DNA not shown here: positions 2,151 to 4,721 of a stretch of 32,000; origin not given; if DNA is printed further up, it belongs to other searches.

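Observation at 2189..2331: Perfect 143-bp palindrome at the purH/metE convergence that duplicates the 3' end of metE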

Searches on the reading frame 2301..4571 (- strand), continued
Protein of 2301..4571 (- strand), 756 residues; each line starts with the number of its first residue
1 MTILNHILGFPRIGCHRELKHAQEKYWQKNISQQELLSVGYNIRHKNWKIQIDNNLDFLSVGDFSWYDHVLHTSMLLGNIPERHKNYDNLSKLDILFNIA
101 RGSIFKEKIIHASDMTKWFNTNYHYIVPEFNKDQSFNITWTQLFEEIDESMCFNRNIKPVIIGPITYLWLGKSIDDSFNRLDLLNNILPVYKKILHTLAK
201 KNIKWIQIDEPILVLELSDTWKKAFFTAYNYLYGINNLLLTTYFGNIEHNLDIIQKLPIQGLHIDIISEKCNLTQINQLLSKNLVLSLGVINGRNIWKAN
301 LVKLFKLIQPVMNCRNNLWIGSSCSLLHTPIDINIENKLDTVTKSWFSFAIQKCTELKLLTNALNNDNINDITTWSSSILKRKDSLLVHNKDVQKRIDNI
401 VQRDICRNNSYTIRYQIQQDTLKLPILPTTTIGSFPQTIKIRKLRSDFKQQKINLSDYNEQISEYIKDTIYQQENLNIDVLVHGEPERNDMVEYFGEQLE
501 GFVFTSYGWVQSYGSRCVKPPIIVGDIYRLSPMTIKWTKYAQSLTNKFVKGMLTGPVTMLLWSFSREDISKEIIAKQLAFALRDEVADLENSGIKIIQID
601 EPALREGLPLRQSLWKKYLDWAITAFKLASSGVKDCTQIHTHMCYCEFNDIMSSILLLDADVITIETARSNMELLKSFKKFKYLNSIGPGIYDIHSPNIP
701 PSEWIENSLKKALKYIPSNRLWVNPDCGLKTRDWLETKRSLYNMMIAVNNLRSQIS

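Call 31: find_encoding_contigs(protein=P0005, flank=3000, max_places=2)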
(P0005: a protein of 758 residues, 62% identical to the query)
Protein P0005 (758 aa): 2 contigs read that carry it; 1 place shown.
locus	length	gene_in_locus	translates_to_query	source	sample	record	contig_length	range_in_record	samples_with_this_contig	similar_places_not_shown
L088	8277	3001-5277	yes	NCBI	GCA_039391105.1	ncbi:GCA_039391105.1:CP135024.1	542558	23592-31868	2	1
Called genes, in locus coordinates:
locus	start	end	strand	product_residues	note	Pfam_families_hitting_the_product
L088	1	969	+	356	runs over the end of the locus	PF02881:SRP54_N, PF00448:SRP54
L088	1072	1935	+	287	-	PF04542:Sigma70_r2, PF04545:Sigma70_r4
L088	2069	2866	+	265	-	PF05116:S6PP (weak), PF08282:Hydrolase_3, PF05116:S6PP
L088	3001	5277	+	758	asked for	PF08267:Meth_synt_1, PF01717:Meth_synt_2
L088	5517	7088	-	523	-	PF02142:MGS, PF01808:AICARFT_IMPCHas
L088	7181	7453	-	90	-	PF00216:Bac_DNA_binding, PF18291:HU-HIG (weak)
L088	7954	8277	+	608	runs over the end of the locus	PF13667:ThiC-associated, PF01964:ThiC_Rad_SAM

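Call 32: find_encoding_contigs(protein=P0087, flank=3000, max_places=2)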
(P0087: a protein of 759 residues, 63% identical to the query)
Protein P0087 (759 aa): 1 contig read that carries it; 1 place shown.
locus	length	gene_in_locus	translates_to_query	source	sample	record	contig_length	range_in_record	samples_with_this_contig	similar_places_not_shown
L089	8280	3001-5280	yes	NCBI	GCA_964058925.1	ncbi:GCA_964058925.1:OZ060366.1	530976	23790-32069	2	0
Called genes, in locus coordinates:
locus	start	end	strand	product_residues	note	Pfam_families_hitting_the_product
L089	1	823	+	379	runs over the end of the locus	PF02881:SRP54_N, PF13401:AAA_22 (weak), PF00448:SRP54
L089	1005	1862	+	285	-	PF04542:Sigma70_r2, PF04545:Sigma70_r4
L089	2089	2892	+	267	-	PF05116:S6PP (weak), PF08282:Hydrolase_3, PF05116:S6PP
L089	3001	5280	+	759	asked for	PF08267:Meth_synt_1, PF01717:Meth_synt_2, PF08267:Meth_synt_1 (weak)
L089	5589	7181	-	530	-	PF02142:MGS, PF01808:AICARFT_IMPCHas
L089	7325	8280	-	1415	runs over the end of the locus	PF04997:RNA_pol_Rpb1_1, PF00623:RNA_pol_Rpb1_2, PF04983:RNA_pol_Rpb1_3, PF05000:RNA_pol_Rpb1_4, PF04998:RNA_pol_Rpb1_5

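Call 33: find_encoding_contigs(protein=P0011, flank=3000, max_places=2)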
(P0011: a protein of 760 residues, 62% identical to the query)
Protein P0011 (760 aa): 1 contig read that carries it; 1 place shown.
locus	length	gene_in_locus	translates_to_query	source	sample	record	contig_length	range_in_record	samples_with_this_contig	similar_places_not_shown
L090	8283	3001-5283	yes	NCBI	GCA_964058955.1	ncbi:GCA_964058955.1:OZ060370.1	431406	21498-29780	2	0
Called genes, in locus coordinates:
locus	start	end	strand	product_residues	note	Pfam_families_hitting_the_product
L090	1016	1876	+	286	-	PF04542:Sigma70_r2, PF04545:Sigma70_r4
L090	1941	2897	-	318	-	PF00126:HTH_1, PF03466:LysR_substrate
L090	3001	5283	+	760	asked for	PF08267:Meth_synt_1, PF01717:Meth_synt_2, PF08267:Meth_synt_1 (weak)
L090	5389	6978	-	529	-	PF02142:MGS, PF01808:AICARFT_IMPCHas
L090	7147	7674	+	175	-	PF03350:UPF0114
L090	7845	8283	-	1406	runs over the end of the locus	PF04997:RNA_pol_Rpb1_1, PF00623:RNA_pol_Rpb1_2, PF04983:RNA_pol_Rpb1_3, PF05000:RNA_pol_Rpb1_4, PF04998:RNA_pol_Rpb1_5, PF21668:RPOC_hybrid (faint)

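Call 34: find_encoding_contigs(protein=P0083, flank=3000, max_places=2)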
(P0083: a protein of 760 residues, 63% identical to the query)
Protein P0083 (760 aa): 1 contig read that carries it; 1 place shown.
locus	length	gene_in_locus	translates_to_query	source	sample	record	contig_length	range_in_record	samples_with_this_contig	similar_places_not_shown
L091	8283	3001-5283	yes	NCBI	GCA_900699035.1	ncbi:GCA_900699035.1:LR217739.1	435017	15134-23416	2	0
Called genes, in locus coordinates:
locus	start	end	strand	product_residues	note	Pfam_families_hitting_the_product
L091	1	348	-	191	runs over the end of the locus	PF03602:Cons_hypoth95, PF05175:MTS (faint)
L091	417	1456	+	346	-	PF02881:SRP54_N (weak), PF06414:Zeta_toxin (weak), PF13245:AAA_19 (weak), PF13604:AAA_30 (weak), PF00448:SRP54, PF01656:CbiA (faint)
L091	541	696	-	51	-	-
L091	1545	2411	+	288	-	PF04542:Sigma70_r2, PF04545:Sigma70_r4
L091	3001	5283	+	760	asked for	PF08267:Meth_synt_1, PF01717:Meth_synt_2, PF08267:Meth_synt_1 (weak)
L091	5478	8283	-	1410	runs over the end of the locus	PF04997:RNA_pol_Rpb1_1, PF00623:RNA_pol_Rpb1_2, PF04983:RNA_pol_Rpb1_3, PF05000:RNA_pol_Rpb1_4, PF04998:RNA_pol_Rpb1_5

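Call 39: find_encoding_contigs(protein=P0121, flank=3000, max_places=2)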
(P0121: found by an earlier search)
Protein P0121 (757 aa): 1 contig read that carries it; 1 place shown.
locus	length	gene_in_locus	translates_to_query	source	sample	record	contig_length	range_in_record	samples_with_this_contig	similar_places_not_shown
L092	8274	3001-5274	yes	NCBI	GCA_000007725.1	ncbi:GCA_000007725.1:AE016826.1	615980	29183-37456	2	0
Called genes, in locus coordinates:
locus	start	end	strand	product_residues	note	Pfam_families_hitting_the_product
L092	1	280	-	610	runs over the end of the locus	PF13522:GATase_6, PF13537:GATase_7, PF01380:SIS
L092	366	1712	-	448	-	PF00483:NTP_transferase, PF01128:IspD, PF12804:NTP_transf_3, PF25084:LbH_EIF2B, PF25087:GMPPB_C, PF00132:Hexapep (weak)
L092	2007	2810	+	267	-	PF00702:Hydrolase (faint), PF05116:S6PP (weak), PF08282:Hydrolase_3, PF05116:S6PP (weak)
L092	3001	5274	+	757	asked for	PF08267:Meth_synt_1, PF01717:Meth_synt_2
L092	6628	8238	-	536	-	PF02142:MGS, PF01808:AICARFT_IMPCHas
